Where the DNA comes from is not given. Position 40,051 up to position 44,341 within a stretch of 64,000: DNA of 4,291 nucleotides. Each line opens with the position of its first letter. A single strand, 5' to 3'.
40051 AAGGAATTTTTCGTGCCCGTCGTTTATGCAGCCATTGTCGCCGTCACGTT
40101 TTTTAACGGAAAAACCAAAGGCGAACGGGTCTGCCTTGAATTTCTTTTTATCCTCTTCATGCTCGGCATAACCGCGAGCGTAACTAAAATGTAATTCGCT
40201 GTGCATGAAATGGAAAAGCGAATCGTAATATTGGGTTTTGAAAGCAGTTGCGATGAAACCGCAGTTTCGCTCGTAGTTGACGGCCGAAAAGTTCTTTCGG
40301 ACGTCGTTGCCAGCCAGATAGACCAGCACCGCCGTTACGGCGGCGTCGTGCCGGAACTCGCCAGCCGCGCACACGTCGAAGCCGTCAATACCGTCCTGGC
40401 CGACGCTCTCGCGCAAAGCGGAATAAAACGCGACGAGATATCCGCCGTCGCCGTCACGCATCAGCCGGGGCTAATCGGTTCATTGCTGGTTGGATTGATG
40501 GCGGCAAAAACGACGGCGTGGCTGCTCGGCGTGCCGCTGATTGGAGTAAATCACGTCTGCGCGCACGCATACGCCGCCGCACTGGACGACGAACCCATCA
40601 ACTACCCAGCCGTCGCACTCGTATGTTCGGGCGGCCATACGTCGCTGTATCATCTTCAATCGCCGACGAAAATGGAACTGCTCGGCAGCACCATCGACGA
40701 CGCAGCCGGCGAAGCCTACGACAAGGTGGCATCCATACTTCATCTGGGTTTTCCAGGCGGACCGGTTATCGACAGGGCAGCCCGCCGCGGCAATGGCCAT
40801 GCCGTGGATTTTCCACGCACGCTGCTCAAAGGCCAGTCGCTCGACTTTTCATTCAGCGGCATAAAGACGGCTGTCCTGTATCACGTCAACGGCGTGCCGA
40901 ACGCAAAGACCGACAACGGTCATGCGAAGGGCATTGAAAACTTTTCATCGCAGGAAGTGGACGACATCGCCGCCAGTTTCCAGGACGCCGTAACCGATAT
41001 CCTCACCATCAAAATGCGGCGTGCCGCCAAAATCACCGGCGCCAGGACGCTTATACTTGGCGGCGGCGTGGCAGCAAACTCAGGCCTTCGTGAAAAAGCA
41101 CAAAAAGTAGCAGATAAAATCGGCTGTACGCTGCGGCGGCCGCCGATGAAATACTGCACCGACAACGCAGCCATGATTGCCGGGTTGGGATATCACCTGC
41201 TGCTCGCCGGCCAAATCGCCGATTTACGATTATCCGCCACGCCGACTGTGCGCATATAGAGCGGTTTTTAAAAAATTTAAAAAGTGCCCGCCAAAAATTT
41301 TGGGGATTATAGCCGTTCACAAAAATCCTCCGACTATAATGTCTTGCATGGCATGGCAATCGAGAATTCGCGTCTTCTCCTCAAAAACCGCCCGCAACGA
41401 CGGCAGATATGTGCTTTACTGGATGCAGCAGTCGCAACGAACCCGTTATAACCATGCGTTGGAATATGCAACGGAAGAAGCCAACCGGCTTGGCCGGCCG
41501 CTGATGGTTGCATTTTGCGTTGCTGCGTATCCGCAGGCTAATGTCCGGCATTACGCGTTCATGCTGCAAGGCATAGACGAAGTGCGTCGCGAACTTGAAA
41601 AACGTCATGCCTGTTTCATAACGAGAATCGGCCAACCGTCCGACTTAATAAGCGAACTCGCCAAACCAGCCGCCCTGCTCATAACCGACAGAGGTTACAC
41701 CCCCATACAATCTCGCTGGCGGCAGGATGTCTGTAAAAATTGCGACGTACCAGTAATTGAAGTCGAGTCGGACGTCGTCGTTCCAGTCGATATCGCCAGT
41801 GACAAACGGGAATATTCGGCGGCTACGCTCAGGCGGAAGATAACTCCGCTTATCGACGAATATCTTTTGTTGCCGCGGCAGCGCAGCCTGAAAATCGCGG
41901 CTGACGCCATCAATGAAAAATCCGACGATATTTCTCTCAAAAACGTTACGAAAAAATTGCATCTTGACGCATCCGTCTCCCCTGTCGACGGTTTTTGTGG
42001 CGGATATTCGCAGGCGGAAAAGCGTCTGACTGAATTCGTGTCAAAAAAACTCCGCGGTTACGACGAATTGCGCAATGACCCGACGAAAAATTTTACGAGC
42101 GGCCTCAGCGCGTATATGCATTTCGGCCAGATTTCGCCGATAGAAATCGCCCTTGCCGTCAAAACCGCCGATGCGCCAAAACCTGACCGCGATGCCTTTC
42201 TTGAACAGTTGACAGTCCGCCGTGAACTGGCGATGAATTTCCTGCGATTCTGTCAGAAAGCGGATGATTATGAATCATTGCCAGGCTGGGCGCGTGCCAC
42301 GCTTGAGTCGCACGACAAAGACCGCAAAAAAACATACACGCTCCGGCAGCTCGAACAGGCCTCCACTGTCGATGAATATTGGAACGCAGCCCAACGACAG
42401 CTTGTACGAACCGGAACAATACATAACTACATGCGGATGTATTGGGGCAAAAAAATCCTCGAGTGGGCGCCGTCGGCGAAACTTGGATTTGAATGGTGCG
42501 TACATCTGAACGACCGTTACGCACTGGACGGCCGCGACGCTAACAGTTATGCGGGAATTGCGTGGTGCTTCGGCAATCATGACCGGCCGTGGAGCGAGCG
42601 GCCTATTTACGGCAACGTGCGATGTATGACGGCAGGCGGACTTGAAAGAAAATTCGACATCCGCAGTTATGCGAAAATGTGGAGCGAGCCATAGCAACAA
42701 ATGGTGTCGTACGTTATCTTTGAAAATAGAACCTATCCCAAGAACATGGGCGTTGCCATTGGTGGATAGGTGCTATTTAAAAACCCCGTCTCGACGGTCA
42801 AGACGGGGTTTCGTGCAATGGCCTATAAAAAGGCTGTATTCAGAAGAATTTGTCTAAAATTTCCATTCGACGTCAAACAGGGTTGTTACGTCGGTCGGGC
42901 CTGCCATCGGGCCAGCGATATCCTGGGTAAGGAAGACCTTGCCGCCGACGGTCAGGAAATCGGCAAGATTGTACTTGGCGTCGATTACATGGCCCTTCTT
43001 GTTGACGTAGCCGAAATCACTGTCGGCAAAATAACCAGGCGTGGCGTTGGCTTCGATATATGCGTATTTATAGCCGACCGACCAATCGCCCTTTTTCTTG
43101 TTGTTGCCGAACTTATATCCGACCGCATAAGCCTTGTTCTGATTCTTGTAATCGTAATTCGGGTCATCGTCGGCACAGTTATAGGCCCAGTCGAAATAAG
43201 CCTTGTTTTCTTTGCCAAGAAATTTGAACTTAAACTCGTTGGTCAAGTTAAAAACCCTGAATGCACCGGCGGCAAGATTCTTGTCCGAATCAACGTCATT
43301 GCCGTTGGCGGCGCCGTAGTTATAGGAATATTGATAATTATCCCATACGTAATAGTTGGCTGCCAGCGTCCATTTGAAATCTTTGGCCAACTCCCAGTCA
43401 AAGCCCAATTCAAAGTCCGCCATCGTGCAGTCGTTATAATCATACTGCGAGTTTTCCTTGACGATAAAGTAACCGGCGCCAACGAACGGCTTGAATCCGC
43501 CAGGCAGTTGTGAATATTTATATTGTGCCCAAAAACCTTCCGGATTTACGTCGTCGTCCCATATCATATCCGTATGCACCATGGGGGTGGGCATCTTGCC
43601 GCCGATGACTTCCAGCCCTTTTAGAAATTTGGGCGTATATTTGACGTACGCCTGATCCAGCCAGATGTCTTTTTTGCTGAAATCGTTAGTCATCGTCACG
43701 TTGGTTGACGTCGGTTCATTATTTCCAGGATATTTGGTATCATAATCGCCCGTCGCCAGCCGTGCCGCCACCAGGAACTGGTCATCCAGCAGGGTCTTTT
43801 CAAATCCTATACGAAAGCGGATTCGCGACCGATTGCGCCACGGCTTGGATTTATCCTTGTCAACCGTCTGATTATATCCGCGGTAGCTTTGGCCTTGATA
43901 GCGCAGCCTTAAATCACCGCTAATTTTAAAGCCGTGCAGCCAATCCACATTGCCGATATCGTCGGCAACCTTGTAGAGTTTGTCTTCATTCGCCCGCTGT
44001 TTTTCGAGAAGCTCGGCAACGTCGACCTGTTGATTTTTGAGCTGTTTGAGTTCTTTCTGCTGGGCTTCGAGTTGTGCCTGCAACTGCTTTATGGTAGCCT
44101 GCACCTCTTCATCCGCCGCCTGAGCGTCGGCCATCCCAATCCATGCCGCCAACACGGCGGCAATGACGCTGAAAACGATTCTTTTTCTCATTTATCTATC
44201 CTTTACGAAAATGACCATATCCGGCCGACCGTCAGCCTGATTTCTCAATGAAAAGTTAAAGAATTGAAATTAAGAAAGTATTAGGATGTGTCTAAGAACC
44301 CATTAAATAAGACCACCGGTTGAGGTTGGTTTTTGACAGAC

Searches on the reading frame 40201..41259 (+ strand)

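Call 83: search_protein_families(library=pfam, proteins=[window:40201-41259:+], max_evalue=0.001)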
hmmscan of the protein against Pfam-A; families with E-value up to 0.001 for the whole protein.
window:40201-41259:+ (352 aa): 2 families
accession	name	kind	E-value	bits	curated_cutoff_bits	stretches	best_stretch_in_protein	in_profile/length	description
PF00814.31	TsaD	-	1.4e-93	313.9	24.8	1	30-327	1-263/264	tRNA N6-adenosine threonylcarbamoyltransferase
PF22521.2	HypF_C_2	-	8.4e-06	26.2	27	1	249-311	162-224/241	Carbamoyltransferase, Kae1-like Domain, second subdomain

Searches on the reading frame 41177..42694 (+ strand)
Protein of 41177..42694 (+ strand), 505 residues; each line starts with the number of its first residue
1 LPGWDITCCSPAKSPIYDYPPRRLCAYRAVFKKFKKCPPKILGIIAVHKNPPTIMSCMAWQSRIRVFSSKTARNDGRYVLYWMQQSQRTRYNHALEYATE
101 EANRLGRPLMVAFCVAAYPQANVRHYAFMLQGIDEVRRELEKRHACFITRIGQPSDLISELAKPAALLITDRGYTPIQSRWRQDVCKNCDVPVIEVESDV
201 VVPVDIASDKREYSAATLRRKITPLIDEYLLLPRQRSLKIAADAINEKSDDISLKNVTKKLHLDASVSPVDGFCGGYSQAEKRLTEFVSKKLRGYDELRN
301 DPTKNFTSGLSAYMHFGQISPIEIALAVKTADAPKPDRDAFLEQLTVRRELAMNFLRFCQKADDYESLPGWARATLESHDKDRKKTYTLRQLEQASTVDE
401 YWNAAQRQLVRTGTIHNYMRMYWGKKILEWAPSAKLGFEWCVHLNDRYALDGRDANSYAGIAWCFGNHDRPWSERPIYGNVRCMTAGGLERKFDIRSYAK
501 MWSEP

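Call 83: search_protein_families(library=pfam, proteins=[window:41177-42694:+], max_evalue=0.001)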
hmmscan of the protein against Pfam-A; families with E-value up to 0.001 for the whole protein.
window:41177-42694:+ (505 aa): 1 family
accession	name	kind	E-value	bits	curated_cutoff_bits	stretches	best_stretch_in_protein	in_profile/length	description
PF00875.24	DNA_photolyase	-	2.7e-20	73.4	26.6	1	79-222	1-149/164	DNA photolyase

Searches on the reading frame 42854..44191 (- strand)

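Call 83: search_protein_families(library=pfam, proteins=[window:42854-44191:-], max_evalue=0.001)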
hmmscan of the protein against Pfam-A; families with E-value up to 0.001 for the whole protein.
window:42854-44191:- (445 aa): 1 family
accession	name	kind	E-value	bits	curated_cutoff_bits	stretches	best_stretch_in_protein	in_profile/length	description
PF16930.11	Porin_5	-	2.8e-41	142.1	22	2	119-292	159-334/535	Putative porin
